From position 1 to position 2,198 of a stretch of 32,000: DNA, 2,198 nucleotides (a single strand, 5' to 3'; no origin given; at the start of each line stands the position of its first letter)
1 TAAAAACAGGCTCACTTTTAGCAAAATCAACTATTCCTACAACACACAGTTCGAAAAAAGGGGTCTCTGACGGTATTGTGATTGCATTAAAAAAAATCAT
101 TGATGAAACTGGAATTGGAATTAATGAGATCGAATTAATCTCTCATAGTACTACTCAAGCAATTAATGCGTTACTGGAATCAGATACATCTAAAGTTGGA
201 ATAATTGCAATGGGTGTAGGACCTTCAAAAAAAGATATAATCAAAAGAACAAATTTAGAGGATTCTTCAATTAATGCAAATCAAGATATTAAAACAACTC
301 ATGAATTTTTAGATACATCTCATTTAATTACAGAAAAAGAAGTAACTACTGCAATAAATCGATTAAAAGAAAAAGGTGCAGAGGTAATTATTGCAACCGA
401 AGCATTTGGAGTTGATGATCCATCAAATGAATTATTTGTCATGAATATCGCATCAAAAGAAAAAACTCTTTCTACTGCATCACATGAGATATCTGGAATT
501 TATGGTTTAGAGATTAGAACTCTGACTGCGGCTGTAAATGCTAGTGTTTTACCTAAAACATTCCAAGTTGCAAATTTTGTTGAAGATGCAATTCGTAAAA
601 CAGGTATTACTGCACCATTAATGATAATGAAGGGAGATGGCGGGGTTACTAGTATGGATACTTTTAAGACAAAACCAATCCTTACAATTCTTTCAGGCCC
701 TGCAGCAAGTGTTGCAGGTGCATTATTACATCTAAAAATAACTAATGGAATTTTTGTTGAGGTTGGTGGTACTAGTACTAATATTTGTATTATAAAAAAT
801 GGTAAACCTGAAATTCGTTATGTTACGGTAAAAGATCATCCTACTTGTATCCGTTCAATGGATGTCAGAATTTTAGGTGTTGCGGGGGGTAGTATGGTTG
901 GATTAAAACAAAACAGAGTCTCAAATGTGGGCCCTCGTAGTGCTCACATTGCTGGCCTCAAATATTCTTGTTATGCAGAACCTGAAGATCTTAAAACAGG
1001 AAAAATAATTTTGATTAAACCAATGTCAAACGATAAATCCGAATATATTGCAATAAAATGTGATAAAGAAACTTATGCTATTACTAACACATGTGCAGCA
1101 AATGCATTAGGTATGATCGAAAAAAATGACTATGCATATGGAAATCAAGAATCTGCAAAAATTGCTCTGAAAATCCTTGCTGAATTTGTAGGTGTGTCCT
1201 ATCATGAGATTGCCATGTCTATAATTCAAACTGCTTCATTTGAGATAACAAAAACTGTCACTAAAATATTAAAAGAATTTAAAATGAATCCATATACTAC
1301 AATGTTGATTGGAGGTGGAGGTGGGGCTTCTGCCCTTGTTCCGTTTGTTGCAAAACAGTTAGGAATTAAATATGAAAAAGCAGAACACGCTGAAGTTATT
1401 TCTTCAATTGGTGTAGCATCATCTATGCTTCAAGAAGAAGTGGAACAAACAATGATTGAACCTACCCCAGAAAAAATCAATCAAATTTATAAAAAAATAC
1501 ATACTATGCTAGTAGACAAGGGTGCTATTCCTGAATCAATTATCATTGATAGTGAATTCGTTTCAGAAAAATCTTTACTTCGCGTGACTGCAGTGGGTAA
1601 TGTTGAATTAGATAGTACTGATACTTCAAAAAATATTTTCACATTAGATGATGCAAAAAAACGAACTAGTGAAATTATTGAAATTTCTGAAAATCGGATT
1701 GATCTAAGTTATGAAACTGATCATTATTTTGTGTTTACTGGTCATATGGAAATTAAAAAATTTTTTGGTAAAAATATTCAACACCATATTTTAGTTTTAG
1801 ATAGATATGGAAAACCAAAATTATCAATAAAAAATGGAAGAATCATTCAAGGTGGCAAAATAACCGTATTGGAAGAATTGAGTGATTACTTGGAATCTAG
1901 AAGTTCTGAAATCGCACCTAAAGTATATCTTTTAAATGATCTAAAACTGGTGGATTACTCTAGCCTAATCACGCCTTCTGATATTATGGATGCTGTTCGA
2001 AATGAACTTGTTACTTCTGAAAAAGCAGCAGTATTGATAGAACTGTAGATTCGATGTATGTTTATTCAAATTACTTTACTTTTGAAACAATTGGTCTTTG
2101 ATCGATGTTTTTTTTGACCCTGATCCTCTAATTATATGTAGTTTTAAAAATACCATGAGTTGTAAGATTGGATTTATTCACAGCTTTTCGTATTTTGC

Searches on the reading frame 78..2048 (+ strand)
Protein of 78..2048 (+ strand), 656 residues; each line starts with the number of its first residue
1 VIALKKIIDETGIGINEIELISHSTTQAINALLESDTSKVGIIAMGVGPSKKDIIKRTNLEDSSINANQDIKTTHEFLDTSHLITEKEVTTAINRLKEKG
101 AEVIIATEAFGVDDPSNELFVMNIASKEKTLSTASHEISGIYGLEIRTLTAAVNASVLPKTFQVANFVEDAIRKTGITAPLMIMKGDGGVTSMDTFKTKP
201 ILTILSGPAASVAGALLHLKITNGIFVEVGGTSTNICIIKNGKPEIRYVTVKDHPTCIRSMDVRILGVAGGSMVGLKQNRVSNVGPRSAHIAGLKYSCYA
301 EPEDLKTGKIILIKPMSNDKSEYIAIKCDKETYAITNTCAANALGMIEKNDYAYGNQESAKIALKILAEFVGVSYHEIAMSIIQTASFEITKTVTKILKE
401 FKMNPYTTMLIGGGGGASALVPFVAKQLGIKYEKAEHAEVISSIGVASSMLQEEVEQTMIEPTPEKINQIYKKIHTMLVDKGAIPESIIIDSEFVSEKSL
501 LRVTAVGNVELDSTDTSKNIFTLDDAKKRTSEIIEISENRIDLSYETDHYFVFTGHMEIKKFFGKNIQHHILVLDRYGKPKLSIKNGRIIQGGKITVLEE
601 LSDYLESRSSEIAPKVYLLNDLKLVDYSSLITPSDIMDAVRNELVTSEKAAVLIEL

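Call 82: search_protein_families(library=pfam, proteins=[window:78-2048:+], max_evalue=0.001)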
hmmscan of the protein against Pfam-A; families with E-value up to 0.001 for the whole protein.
window:78-2048:+ (656 aa): 2 families
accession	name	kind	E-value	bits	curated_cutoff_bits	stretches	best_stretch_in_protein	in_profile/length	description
PF01968.24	Hydantoinase_A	-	8.1e-54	183.3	22.9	1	147-454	1-290/291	Hydantoinase/oxoprolinase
PF05378.19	Hydant_A_N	-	1.6e-12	48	25.2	1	3-128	42-175/176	Hydantoinase/oxoprolinase N-terminal region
